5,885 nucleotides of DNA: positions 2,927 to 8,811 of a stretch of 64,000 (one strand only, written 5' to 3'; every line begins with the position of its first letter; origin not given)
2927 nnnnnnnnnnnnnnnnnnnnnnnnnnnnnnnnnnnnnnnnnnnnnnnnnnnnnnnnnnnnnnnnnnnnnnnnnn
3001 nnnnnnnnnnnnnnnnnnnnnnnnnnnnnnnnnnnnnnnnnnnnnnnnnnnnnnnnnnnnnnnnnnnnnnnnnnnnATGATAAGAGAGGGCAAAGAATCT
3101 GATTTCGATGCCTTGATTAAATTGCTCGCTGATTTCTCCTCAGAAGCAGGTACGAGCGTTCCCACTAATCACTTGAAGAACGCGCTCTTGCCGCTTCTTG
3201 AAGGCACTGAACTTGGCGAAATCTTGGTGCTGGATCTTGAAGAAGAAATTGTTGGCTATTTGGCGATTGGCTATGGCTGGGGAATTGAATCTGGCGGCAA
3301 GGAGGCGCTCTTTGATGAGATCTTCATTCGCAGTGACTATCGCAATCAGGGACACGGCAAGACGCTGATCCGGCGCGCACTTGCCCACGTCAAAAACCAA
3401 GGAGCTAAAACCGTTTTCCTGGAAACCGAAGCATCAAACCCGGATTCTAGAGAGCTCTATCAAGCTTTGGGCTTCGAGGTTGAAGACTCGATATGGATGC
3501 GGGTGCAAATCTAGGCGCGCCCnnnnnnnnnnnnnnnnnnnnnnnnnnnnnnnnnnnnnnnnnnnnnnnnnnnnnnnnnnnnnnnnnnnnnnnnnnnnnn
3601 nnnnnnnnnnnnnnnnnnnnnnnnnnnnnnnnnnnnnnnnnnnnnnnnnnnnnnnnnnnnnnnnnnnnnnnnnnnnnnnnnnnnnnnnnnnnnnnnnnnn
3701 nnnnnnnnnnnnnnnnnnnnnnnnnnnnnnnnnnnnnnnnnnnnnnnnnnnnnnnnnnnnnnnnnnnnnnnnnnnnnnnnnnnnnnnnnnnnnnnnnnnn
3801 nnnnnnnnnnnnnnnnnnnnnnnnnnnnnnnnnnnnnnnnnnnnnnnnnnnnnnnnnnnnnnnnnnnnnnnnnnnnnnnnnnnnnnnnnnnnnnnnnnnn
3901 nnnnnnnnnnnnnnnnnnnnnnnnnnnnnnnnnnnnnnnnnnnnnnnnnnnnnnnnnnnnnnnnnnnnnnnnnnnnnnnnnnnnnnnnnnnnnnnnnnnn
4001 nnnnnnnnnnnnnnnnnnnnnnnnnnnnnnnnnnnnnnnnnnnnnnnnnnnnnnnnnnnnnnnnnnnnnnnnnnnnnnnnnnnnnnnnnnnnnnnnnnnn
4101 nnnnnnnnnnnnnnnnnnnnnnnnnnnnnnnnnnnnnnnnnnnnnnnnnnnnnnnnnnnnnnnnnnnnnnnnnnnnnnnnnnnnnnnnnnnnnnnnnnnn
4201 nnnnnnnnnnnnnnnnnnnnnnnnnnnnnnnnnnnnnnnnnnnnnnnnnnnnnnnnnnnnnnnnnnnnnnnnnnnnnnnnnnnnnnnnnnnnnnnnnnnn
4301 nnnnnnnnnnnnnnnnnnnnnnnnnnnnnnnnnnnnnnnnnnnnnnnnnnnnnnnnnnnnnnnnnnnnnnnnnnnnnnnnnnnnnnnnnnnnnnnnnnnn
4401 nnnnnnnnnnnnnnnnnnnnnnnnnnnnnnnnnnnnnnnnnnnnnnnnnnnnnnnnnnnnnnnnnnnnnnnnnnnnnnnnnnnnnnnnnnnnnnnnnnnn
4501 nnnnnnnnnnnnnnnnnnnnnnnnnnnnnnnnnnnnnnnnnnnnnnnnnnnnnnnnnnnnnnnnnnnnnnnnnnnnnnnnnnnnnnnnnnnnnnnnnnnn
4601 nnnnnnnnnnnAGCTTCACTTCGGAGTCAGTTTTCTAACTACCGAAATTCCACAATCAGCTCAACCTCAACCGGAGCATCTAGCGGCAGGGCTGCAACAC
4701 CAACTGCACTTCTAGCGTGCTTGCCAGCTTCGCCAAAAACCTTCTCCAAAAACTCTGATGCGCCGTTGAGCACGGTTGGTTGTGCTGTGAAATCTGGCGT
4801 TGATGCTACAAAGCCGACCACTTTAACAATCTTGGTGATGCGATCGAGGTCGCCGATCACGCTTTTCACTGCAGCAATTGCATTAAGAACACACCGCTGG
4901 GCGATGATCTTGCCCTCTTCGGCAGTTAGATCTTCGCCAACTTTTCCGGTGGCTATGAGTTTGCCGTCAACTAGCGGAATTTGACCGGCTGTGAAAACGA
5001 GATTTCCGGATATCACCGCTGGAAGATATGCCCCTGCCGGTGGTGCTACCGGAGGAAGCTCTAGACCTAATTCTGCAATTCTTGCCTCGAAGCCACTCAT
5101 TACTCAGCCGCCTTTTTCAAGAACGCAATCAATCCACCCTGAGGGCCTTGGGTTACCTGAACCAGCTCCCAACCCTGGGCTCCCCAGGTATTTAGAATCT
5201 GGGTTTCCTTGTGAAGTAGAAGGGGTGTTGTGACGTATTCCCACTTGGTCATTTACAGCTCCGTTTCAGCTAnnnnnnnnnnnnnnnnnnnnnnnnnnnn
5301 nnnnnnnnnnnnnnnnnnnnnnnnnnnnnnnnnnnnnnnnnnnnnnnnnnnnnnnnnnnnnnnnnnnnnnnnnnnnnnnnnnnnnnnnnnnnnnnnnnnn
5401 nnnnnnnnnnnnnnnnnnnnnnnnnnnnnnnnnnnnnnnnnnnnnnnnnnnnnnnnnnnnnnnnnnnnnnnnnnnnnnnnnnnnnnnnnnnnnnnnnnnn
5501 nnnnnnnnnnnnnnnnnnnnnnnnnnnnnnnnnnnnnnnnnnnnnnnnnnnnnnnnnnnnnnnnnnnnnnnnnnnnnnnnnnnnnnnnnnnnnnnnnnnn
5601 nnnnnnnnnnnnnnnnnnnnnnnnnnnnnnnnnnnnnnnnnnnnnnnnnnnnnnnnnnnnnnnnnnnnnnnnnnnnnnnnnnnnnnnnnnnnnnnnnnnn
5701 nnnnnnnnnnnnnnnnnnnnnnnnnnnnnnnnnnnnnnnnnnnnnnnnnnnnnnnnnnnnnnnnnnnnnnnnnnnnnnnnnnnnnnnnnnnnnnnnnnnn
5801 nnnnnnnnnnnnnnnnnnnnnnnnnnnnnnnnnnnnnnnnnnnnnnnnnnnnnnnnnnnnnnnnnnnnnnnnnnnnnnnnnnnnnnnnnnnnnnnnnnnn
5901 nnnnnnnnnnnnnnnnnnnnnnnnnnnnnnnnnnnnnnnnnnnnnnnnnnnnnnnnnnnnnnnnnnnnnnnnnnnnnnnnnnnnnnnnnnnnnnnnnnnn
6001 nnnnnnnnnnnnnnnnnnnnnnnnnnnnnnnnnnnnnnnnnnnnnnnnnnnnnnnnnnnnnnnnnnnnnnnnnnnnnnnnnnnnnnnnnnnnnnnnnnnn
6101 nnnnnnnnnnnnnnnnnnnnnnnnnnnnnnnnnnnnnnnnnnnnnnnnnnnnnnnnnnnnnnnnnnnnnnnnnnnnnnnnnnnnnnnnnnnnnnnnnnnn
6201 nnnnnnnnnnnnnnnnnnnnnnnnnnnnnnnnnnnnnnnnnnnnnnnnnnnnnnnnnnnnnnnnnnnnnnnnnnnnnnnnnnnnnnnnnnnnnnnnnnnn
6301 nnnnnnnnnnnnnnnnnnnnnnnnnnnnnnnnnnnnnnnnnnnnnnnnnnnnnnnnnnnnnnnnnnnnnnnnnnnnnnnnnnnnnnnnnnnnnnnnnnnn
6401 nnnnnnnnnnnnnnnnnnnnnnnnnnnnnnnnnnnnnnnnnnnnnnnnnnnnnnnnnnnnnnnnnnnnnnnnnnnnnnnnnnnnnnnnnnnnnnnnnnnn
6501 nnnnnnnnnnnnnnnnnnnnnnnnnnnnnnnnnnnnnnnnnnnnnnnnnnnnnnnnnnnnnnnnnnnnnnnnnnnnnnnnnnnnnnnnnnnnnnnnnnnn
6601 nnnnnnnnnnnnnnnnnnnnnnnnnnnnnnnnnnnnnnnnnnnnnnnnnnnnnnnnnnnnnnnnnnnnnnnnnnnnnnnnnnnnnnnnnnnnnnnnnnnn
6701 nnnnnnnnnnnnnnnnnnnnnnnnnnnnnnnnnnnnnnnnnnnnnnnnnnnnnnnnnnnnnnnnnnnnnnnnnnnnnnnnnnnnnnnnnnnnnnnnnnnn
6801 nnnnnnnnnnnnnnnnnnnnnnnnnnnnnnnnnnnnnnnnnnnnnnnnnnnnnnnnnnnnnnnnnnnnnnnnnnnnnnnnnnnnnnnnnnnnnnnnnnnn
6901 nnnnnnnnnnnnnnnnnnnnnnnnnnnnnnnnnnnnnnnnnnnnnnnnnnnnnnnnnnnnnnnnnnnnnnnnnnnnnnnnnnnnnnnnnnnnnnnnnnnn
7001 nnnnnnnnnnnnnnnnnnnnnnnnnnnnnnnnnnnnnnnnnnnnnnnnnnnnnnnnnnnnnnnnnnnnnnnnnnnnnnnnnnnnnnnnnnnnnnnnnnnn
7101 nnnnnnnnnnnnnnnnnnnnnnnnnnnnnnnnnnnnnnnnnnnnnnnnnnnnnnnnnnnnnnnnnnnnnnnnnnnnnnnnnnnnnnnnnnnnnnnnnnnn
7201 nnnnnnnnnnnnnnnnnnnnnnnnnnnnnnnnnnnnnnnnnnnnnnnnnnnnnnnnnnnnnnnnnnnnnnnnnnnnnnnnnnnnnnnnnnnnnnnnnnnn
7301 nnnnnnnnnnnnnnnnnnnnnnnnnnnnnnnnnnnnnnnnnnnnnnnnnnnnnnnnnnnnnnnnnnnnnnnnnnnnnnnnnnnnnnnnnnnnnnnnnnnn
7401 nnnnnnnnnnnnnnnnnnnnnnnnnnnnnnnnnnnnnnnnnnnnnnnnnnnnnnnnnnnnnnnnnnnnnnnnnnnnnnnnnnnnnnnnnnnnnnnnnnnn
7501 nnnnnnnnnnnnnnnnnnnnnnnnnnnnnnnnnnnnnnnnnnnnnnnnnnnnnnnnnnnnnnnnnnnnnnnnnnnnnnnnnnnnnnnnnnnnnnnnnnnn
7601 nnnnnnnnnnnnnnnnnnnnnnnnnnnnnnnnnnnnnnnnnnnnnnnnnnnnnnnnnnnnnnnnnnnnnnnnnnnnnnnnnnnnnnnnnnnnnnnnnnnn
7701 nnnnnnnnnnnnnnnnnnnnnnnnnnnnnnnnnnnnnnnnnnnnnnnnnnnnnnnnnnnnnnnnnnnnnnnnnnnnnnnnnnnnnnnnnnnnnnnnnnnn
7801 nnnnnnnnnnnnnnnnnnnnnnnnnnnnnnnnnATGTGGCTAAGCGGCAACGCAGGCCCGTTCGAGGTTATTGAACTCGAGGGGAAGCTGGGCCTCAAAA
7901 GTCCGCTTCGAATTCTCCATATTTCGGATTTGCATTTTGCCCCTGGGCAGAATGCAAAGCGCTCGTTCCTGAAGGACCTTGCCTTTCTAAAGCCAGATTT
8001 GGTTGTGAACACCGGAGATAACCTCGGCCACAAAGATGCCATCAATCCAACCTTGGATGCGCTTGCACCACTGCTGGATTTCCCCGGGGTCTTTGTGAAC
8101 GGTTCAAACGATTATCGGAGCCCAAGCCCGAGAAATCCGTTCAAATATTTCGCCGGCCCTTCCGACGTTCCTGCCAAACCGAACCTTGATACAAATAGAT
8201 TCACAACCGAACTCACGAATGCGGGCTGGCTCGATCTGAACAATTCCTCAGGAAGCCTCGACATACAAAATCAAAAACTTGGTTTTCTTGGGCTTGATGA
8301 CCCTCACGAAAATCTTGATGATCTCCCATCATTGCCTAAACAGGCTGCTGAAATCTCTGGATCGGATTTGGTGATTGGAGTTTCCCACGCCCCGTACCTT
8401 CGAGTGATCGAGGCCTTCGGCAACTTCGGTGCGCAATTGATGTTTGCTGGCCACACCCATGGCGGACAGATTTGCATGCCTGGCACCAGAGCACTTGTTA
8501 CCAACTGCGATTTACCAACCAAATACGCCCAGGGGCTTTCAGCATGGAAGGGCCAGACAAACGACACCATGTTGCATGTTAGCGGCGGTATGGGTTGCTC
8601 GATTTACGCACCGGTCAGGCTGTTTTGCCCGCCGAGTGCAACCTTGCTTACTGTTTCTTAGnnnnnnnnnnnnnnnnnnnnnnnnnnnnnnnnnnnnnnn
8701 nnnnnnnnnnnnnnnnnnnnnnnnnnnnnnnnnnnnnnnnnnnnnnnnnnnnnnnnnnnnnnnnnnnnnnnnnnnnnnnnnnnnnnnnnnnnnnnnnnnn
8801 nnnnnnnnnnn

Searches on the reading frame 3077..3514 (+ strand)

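Call 22: search_protein_families(library=pfam, proteins=[window:3077-3514:+], max_evalue=0.001)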
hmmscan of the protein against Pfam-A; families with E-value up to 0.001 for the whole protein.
window:3077-3514:+ (145 aa): 7 families
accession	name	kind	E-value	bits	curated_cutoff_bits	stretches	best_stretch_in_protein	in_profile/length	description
PF00583.31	Acetyltransf_1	-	1.5e-17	64.4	20.7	1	45-133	31-116/116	Acetyltransferase (GNAT) family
PF13508.13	Acetyltransf_7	-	6.3e-13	49.3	27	1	47-135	3-84/84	Acetyltransferase (GNAT) domain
PF13673.13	Acetyltransf_10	-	9.9e-10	38.9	23.6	1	49-136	33-110/128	Acetyltransferase (GNAT) domain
PF08445.16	FR47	-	2.1e-07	31.3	22.1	1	82-137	27-82/86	FR47-like protein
PF13302.13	Acetyltransf_3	-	3.3e-05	25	25.4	1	78-134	81-138/138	Acetyltransferase (GNAT) domain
PF14542.12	Acetyltransf_CG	-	0.00021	21.8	30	1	71-113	19-61/80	GCN5-related N-acetyl-transferase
PF13527.13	Acetyltransf_9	-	0.00077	19.9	25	0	2-135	2-126/127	Acetyltransferase (GNAT) domain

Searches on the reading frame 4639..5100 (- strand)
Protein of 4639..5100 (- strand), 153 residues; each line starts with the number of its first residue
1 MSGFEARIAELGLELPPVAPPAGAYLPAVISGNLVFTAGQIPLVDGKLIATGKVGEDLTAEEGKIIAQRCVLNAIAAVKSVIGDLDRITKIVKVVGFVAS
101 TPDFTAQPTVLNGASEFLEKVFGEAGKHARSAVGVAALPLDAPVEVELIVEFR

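Call 34: search_protein_families(library=ncbifam, proteins=[window:4639-5100:-], max_evalue=0.001)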
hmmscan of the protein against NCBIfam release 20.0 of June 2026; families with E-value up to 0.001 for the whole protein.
window:4639-5100:- (153 aa): 2 families
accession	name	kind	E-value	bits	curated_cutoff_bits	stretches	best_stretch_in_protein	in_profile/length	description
TIGR00004.1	TIGR00004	subfamily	2.5e-12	47.1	106.25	1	20-150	10-123/125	Rid family detoxifying hydrolase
NF008490.0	PRK11401.1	equivalog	2e-07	30.9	222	1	22-149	14-124/129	enamine/imine deaminase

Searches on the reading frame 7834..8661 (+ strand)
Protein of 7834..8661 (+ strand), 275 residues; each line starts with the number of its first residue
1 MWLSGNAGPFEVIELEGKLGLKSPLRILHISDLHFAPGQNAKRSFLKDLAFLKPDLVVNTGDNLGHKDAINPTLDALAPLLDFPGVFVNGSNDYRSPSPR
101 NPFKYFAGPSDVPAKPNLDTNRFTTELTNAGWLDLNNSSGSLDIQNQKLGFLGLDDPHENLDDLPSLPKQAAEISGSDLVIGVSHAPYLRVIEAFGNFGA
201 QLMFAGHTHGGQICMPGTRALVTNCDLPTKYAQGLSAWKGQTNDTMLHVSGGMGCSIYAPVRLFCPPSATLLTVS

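Call 22: search_protein_families(library=pfam, proteins=[window:7834-8661:+], max_evalue=0.001)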
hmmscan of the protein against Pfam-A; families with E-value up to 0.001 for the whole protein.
window:7834-8661:+ (275 aa): 2 families
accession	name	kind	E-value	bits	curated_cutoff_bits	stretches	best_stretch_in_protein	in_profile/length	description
PF00149.33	Metallophos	-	8.9e-12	46.3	21.5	1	25-210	1-190/191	Calcineurin-like phosphoesterase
PF12850.12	Metallophos_2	-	1.6e-05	25.4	27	1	25-193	1-125/154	Calcineurin-like phosphoesterase superfamily domain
